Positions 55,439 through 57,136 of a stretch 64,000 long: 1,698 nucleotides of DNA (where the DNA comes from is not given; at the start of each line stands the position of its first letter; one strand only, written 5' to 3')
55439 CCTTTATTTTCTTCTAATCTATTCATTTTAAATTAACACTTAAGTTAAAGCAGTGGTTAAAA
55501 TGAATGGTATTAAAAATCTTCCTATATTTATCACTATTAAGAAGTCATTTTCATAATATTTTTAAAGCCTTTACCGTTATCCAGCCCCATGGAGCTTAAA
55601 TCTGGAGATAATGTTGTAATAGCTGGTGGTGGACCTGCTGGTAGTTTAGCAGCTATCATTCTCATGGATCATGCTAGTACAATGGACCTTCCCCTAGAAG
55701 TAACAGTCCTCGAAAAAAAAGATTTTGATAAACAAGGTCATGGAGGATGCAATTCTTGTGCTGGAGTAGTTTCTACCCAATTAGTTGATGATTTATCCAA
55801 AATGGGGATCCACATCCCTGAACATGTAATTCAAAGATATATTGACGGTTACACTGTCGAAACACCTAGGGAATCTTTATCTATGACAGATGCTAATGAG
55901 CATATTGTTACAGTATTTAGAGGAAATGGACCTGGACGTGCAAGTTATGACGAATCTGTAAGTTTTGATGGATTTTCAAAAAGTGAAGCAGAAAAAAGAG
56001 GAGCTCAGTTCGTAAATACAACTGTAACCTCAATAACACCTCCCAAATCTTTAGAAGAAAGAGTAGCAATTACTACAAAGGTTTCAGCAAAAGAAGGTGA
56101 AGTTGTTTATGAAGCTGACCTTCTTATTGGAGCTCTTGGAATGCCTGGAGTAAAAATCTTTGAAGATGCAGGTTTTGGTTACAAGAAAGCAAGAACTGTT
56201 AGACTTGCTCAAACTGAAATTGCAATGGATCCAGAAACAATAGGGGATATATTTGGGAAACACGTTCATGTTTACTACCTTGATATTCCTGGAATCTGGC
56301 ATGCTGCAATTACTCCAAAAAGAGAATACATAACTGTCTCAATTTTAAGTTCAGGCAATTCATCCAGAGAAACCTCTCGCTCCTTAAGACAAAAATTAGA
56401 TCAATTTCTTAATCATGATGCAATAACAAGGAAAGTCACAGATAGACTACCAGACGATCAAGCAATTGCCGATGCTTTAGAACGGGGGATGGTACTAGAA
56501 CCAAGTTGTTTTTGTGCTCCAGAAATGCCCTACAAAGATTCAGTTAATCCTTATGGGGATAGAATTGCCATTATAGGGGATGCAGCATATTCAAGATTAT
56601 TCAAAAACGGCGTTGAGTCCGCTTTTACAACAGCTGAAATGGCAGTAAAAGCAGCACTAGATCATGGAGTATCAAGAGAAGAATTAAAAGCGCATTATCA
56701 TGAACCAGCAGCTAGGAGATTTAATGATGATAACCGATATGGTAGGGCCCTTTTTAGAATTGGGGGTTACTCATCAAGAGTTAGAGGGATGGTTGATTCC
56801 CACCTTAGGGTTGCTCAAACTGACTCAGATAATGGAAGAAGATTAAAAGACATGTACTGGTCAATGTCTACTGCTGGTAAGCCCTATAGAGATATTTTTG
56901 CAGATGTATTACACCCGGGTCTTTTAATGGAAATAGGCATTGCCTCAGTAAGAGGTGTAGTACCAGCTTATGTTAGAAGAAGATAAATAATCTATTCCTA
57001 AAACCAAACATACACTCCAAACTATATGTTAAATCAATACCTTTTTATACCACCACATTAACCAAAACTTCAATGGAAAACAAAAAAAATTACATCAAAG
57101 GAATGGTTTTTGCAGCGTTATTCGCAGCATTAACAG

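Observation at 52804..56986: Four-gene island of atypical composition: a beta-rich protein, a lipoprotein-like protein, an extended SDR epimerase/dehydratase and an FAD oxidoreductase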

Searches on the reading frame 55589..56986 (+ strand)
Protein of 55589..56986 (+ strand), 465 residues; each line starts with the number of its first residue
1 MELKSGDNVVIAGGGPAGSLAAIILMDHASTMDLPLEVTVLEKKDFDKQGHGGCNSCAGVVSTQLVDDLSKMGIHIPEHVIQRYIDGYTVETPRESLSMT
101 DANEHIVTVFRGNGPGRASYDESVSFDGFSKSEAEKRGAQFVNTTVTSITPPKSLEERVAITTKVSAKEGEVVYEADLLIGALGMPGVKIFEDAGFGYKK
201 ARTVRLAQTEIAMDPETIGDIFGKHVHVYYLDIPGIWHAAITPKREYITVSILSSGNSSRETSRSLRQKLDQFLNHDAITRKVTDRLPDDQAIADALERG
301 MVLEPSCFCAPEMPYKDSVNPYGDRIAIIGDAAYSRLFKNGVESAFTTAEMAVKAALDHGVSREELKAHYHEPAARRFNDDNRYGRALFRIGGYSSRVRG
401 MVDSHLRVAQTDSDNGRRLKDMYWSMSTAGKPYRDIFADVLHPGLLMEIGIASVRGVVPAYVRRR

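Call 3: search_protein_families(library=pfam, proteins=[window:55589-56986:+], max_evalue=0.1)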
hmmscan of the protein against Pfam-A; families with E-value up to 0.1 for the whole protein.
window:55589-56986:+ (465 aa): 5 families
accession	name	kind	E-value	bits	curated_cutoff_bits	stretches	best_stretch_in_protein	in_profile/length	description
PF04820.20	Trp_halogenase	-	5.8e-06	25.8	21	1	8-52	1-43/458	Tryptophan halogenase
PF01266.30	DAO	-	0.0077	16.2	27.9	0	9-65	2-50/353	FAD dependent oxidoreductase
PF03486.20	HI0933_like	-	0.014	15.2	50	1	8-68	2-62/244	HI0933-like protein Rossmann domain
PF01494.25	FAD_binding_3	-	0.022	14.4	22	0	8-28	3-23/349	FAD binding domain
PF07992.20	Pyr_redox_2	-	0.051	13.4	26.1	0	8-42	2-172/291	Pyridine nucleotide-disulphide oxidoreductase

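Call 4: search_protein_families(library=ncbifam, proteins=[window:55589-56986:+], max_evalue=0.1)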
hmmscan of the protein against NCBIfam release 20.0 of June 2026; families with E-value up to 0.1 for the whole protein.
window:55589-56986:+ (465 aa): 13 families
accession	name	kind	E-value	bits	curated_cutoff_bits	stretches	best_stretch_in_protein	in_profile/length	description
TIGR02032.1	GG-red-SF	subfamily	5.4e-11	42.7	158.8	1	9-303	3-244/297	geranylgeranyl reductase family protein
TIGR02023.1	BchP-ChlP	subfamily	6e-11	42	343.3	1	8-288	2-254/388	geranylgeranyl diphosphate reductase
NF049967.1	QhpG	equivalog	1.4e-05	24.2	240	1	9-27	1-19/423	flavin-dependent monooxygenase QhpG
NF041080.1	DGGGPL_reductase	equivalog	4.2e-05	22.6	580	1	8-184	3-154/447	digeranylgeranylglycerophospholipid reductase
NF038171.1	maturase_LodB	equivalog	8.2e-05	21.8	400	1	8-194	1-167/361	lysine-epsilon-oxidase maturase LodB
NF041385.1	Dggglyphlred_Halo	equivalog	0.0024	16.5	700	1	8-100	6-86/405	digeranylgeranylglycerophospholipid reductase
TIGR01988.1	Ubi-OHases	subfamily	0.0025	16.7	224.65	1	8-53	1-41/387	ubiquinone biosynthesis hydroxylase, UbiH/UbiF/VisC/COQ6 family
TIGR01984.1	UbiH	equivalog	0.0034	16.3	392.2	1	8-74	1-61/382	2-octaprenyl-6-methoxyphenyl hydroxylase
NF008519.0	PRK11445.1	equivalog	0.0065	15.8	303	1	8-82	5-71/355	FAD-binding protein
NF033113.0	halo_ClmS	equivalog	0.014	13.9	900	0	8-47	4-37/570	chloramphenicol-biosynthetic FADH2-dependent halogenase CmlS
TIGR00275.1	TIGR00275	subfamily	0.023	13.5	183.8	1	9-71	1-62/401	aminoacetone oxidase family FAD-binding enzyme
NF004833.1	PRK06185.1-1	subfamily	0.045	12.5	488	1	8-69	4-57/403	FAD-dependent oxidoreductase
NF004834.1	PRK06185.1-3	subfamily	0.086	11.6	500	0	7-45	8-41/420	FAD-dependent oxidoreductase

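Call 18: find_homologous_proteins(query=window:55589-56986:+, max_evalue=0.001)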
Query window:55589-56986:+ (465 aa): 179 proteins with E <= 0.001 among 8000 candidates; the best 120 are listed.
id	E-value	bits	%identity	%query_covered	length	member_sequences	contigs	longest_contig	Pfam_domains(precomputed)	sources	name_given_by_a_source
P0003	1.0e-142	494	49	100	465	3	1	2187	-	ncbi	-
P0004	2.5e-142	493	50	98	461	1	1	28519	PF01266.31,PF04820.21,PF01494.26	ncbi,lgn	ncbi:MAG: NAD(P)/FAD-dependent oxidoreductase [Candidatus Nanoarchaeia archaeon]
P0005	1.4e-137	477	48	100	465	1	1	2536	-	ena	-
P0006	1.1e-73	267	35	94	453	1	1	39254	-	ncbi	-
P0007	5.4e-73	265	33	97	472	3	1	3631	-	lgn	-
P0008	1.4e-72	263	32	100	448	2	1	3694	-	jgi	-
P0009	9.4e-72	260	33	98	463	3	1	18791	-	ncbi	-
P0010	7.8e-71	257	34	96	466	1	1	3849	-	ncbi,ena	-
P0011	8.6e-71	257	33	96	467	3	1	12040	-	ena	-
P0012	9.3e-71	257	33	100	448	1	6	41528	-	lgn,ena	-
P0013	2.8e-70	256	35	96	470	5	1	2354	-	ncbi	ncbi:MAG: NAD(P)/FAD-dependent oxidoreductase, partial [Candidatus Scalinduaceae bacterium]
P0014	2.9e-70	256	33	97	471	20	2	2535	PF07992.21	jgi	-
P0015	8.1e-70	254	33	100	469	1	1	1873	-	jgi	jgi:flavin-dependent dehydrogenase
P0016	1.0e-69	254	35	95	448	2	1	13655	-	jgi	-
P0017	2.7e-69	252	35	94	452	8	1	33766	-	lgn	-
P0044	7.8e-66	241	34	95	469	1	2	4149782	-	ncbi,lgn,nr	ncbi:MAG: hypothetical protein MRK01_08410 [Candidatus Scalindua sp.]|nr:hypothetical protein [Candi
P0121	8.5e-60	221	31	98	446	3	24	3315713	-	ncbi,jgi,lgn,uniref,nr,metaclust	ncbi:flavin-dependent dehydrogenase [Candidatus Methanoperedens nitroreducens]|uniref:Flavin-depende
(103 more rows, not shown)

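Call 19: find_encoding_contigs(protein=P0004, flank=10000, max_places=3)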
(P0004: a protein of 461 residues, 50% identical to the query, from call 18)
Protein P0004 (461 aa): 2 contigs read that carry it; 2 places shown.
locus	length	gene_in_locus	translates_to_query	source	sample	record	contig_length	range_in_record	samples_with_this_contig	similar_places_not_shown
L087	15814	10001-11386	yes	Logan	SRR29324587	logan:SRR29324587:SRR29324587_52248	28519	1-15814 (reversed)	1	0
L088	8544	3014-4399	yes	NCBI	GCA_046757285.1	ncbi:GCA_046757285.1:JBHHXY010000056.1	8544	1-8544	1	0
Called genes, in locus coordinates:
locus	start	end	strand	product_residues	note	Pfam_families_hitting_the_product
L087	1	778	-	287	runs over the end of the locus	-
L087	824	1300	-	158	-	-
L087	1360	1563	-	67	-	PF10049:DUF2283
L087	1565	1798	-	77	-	-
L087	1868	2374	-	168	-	-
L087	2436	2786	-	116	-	-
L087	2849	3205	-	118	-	-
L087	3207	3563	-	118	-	-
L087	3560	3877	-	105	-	-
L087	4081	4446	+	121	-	-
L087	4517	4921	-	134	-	-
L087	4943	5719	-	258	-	PF07934:OGG_N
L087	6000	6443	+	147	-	PF22811:Zn_ribbon_NrdR, PF03477:ATP-cone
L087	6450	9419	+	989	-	PF08471:Ribonuc_red_2_N, PF02867:Ribonuc_red_lgC, PF12637:TSCPD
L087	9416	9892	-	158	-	-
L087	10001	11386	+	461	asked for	PF01266:DAO (faint), PF01494:FAD_binding_3 (weak), PF04820:Trp_halogenase (faint)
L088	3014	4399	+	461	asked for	PF01266:DAO (faint), PF01494:FAD_binding_3 (weak), PF04820:Trp_halogenase (faint)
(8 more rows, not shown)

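Call 31: search_solved_structures(query=window:55589-56986:+, max_evalue=0.01, show_alignments=1)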
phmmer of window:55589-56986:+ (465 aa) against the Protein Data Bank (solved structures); distinct sequences matched with E-value up to 0.01: 0.

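Call 36: search_solved_structures(query=A1, max_evalue=0.01, show_alignments=1)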
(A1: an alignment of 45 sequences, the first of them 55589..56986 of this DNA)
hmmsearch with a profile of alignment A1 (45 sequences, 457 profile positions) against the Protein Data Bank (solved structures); distinct sequences matched with E-value up to 0.01: 18.
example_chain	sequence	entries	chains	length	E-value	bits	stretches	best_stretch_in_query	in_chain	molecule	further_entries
7koe_C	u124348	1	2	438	6.2e-09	38.2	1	268-373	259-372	Electron transfer flavoprotein-quinone oxidoreductase FixC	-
5buk_A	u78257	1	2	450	1.4e-07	33.7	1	132-345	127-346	FADH2-dependent halogenase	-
3i3l_A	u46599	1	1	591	1.5e-07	33.6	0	10-48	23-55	Alkylhalidase CmlS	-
7fco_A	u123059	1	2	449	3.2e-07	32.6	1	132-379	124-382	ChlB4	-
5dbj_E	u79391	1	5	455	6.4e-07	31.6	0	132-365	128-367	FADH2-dependent halogenase PltA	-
8c0z_E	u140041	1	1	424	0.00088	21.2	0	136-193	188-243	Similar to ferredoxin:NADH oxidoreductases or NADH oxidases,potential subunit of aldehyde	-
4z44_A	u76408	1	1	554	0.0013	20.7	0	135-197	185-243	Flavin-dependent tryptophan halogenase PrnA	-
2apg_A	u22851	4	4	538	0.0014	20.6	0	135-197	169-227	tryptophan halogenase PrnA | tryptophan halogenase, PrnA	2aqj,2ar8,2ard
4z43_A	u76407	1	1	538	0.0014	20.6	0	135-197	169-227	Flavin-dependent tryptophan halogenase PrnA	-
2jkc_A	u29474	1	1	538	0.0014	20.6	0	135-197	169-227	Flavin-dependent tryptophan halogenase PrnA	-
4gcm_A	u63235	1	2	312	0.0035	19.2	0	12-31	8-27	Thioredoxin reductase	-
5l1n_A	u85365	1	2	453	0.0039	19.1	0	131-203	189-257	Coenzyme A disulfide reductase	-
4fx9_A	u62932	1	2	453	0.0063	18.4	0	131-203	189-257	Coenzyme A disulfide reductase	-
5m5j_A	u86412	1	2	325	0.0084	18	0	11-32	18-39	Thioredoxin reductase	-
5bul_A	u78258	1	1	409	0.0086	18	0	131-197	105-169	flavin-dependent halogenase triple mutant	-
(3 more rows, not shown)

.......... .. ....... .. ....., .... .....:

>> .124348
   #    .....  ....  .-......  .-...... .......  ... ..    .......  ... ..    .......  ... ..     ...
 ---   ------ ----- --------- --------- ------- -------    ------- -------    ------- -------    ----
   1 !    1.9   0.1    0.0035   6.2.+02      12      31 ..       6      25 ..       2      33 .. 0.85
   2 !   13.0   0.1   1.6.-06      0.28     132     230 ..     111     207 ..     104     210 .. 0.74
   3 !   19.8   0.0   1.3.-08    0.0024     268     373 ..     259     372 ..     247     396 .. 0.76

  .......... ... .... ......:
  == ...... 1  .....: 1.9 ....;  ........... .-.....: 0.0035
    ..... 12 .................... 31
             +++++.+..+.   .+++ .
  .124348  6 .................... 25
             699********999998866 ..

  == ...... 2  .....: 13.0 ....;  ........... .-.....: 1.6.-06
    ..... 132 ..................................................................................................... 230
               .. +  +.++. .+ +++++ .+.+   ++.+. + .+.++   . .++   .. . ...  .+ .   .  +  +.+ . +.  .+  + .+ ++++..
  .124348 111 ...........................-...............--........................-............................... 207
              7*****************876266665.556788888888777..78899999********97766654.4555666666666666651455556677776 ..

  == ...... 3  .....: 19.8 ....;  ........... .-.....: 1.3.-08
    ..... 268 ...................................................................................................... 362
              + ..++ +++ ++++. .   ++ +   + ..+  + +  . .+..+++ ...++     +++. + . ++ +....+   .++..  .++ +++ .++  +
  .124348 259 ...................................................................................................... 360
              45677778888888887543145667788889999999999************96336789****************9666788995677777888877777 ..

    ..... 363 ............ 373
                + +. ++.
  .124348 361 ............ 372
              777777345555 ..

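Call 39: find_encoding_contigs(protein=P0121, flank=5000, max_places=1)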
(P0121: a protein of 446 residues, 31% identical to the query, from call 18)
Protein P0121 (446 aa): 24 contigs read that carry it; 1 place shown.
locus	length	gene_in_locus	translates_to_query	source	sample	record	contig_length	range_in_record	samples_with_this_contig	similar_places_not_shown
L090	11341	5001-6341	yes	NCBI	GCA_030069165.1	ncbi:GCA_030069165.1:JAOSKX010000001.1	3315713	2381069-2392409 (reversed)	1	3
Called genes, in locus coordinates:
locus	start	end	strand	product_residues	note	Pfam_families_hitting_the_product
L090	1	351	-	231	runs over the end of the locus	PF02593:DUF166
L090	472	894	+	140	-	PF00571:CBS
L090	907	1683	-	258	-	PF00723:Glyco_hydro_15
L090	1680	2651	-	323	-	PF00296:Bac_luciferase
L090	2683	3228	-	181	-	PF01625:PMSR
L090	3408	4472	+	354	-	PF00294:PfkB, PF25270:Khk (faint)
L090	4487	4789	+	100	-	-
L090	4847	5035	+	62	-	-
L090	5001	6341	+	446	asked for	-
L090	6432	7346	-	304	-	PF23023:Anti-Pycsar_Apyc1, PF00753:Lactamase_B, PF12706:Lactamase_B_2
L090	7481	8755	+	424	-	PF00291:PALP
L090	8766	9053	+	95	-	PF02597:ThiS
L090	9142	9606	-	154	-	PF19935:DUF6398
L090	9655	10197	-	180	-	PF01569:PAP2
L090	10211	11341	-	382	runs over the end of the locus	PF13528:Glyco_trans_1_3, PF04101:Glyco_tran_28_C, PF06722:EryCIII-like_C (weak)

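Call 40: find_encoding_contigs(protein=P0044, flank=5000, max_places=1)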
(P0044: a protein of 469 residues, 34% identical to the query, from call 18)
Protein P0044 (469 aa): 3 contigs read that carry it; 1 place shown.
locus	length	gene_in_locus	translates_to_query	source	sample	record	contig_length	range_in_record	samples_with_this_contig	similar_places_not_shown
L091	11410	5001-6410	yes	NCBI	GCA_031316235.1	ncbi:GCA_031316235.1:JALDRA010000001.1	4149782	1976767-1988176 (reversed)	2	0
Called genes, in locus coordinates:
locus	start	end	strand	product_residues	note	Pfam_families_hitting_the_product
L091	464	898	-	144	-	PF00571:CBS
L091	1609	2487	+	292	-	PF00034:Cytochrom_C, PF13442:Cytochrome_CBB3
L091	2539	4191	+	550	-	PF14522:Cytochrome_C7 (faint), PF13447:Multi-haem_cyto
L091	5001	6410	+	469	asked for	-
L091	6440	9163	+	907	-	PF01266:DAO (faint), PF01494:FAD_binding_3 (faint), PF04820:Trp_halogenase (faint), PF05834:Lycopene_cycl (faint), PF07992:Pyr_redox_2 (faint), PF13450:NAD_binding_8 (faint), PF13454:NAD_binding_9 (faint)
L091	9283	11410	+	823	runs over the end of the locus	PF02743:dCache_1, PF00672:HAMP, PF08448:PAS_4 (weak), PF13426:PAS_9, PF00512:HisKA, PF02518:HATPase_c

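Call 41: find_encoding_contigs(protein=P0006, flank=5000, max_places=1)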
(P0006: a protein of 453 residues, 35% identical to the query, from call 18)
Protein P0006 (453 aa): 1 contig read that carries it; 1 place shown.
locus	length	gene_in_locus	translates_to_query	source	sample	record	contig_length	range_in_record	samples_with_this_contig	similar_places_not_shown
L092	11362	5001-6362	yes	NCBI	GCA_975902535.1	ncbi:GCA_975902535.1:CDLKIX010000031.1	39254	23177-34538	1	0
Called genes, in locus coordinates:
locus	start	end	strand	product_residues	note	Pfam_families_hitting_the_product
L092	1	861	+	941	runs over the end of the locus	PF09699:Paired_CXXCH_1 (faint), PF14522:Cytochrome_C7 (faint), PF14537:Cytochrom_c3_2 (faint), PF22113:Mtrc-MtrF_II-IV_dom (faint), PF01292:Ni_hydr_CYTB (weak)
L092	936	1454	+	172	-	PF22113:Mtrc-MtrF_II-IV_dom (faint), PF13435:Cytochrome_C554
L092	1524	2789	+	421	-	PF14537:Cytochrom_c3_2 (faint), PF09699:Paired_CXXCH_1 (faint), PF14522:Cytochrome_C7 (faint), PF22113:Mtrc-MtrF_II-IV_dom (faint), PF22678:Cytochrom_c_NrfB-like (faint)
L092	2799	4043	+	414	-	PF02085:Cytochrom_CIII (faint), PF22113:Mtrc-MtrF_II-IV_dom (faint), PF22678:Cytochrom_c_NrfB-like (faint), PF14522:Cytochrome_C7 (weak), PF14537:Cytochrom_c3_2 (weak), PF09699:Paired_CXXCH_1 (weak)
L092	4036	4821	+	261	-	PF01292:Ni_hydr_CYTB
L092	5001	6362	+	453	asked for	-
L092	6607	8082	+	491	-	PF00497:SBP_bac_3, PF01464:SLT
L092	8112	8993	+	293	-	PF13593:SBF_like, PF01758:SBF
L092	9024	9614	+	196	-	PF04366:Ysc84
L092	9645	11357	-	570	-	PF00916:Sulfate_transp, PF01740:STAS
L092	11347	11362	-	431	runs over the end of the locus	PF04055:Radical_SAM, PF13186:SPASM, PF02810:SEC-C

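Call 56: search_protein_families(library=phrogs, proteins=[window:55589-56986:+], max_evalue=0.1)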
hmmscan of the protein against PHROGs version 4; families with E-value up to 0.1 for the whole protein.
window:55589-56986:+ (465 aa): 0 families

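Call 57: search_protein_families(library=padloc, proteins=[window:55589-56986:+], max_evalue=0.1)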
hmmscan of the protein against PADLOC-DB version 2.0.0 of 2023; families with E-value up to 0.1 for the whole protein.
window:55589-56986:+ (465 aa): 0 families

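Call 60: predict_structure(alignment_id=A1)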
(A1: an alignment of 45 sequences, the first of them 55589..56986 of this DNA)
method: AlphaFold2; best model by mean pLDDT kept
length: 465 residues; sequences in the alignment: 45
mean_pLDDT: 89.7   pTM: 0.89
mean pLDDT of the five models: 89.7, 88.5, 88.0, 87.7, 87.1
residues with pLDDT >= 90: 326; 70-90: 102; 50-70: 36; < 50: 1
segments of 3 or more residues with pLDDT < 50: none
pLDDT, mean of each block of 10 residues (from residue 1): 96 95 98 97 79 64 92 93 94 94 87 68 79 97 96 95 83 97 94 97 92 90 94 90 92 87 93 92 78 62 75 92 98 90 93 98 98 96 94 84 93 96 91 95 94 81 76
secondary structure, 60 per line:
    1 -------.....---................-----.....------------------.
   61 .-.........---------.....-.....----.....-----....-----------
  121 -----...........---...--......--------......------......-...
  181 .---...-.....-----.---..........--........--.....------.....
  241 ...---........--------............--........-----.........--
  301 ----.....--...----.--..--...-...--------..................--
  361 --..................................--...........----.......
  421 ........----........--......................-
elements in order: E8-12 H16-31 E37-41 H63-71 E81-85 E87-91 E96-100 E106-109 H126-136 E140-142 E145-150 E159-164 E171-176 E178-181 H189-193 E203-212 H215-222 E225-229 E236-243 E247-254 H263-274 H277-284 H290-298 E305-309 E312-314 E326-328 H341-358 H363-396 H399-409 H414-428 H433-440 H443-464

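Call 63: fold_search(model_id=the predicted structure, library=pdb)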
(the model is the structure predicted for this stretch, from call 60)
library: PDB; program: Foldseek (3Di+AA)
matches with E <= 10: 1677; with E <= 0.001: 704
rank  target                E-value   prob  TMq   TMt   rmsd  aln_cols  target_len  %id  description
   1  7koe_C                2.2e-20  1.00  0.57  0.60   9.4       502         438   17  Electron bifurcating flavoprotein Fix/EtfABCX (released 2021-01-20)
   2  6foz_B                1.8e-19  1.00  0.63  0.66   6.0       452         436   16  The crystal structure of P.fluorescens Kynurenine 3-monooxygenase (KMO) in complex with competitive inhibitor No. 13 (released 2019-08-21)
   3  6foy_B                2.3e-19  1.00  0.63  0.65   6.1       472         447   15  The crystal structure of P.fluorescens Kynurenine 3-monooxygenase (KMO) in complex with competitive inhibitor No. 9 (released 2019-08-21)
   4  6fp0_B                2.3e-19  1.00  0.58  0.61   7.0       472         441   15  The crystal structure of P.fluorescens Kynurenine 3-monooxygenase (KMO) in complex with competitive inhibitor No. 4 (released 2019-08-21)
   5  5mzc_B                3.2e-19  1.00  0.61  0.63   6.8       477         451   15  Pseudomonas fluorescens kynurenine 3-monooxygenase (KMO) in complex with 3-(5-chloro-6-ethoxy-2-oxo-2,3-dihydro-1,3-be (released 2017-04-19)
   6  5x6q                  6.1e-19  1.00  0.60  0.62   6.9       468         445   16  Crystal structure of Pseudomonas fluorescens KMO in complex with Ro 61-8048 (released 2018-02-21)
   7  6c6r_A                8.6e-19  1.00  0.65  0.67   5.2       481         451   15  Human Squalene Epoxidase (SQLE, Squalene Monooxygenase) structure with FAD (released 2019-01-16)
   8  5x6p_B                8.6e-19  1.00  0.63  0.65   6.1       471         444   15  Crystal structure of Pseudomonas fluorescens KMO (released 2018-02-21)
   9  5nak_B                1.1e-18  1.00  0.61  0.63   6.7       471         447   15  Pseudomonas fluorescens kynurenine 3-monooxygenase (KMO) in complex with the enzyme substrate L-kynurenine (released 2017-06-21)
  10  6fp0_A                1.4e-18  1.00  0.61  0.62   6.8       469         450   15  The crystal structure of P.fluorescens Kynurenine 3-monooxygenase (KMO) in complex with competitive inhibitor No. 4 (released 2019-08-21)
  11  6fph_A                1.7e-18  1.00  0.62  0.65   6.3       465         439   15  The crystal structure of P.fluorescens Kynurenine 3-monooxygenase (KMO) in complex with competitive inhibitor No. 1h (released 2019-08-21)
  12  6c6p_A                5.8e-18  1.00  0.65  0.67   6.8       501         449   14  Human squalene epoxidase (SQLE, squalene monooxygenase) structure with FAD and NB-598 (released 2019-01-16)
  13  5buk_B                7.7e-18  1.00  0.58  0.63   7.6       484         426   14  Structure of flavin-dependent chlorinase Mpy16 (released 2016-03-09)
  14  5buk_A                9.7e-18  1.00  0.59  0.63   8.5       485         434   14  Structure of flavin-dependent chlorinase Mpy16 (released 2016-03-09)
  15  5bva                  1.0e-17  1.00  0.60  0.70   7.9       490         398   16  Structure of flavin-dependent brominase Bmp2 (released 2016-03-09)
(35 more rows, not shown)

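Call 68: find_encoding_contigs(protein=P0003, flank=5000, max_places=2)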
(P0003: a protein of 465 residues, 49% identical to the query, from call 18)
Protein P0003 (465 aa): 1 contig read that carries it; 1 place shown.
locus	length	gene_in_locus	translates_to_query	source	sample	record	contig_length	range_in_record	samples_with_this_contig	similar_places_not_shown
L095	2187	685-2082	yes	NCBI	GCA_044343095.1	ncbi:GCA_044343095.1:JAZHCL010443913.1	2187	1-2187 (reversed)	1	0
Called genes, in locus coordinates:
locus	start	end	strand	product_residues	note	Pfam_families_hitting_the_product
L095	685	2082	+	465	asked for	-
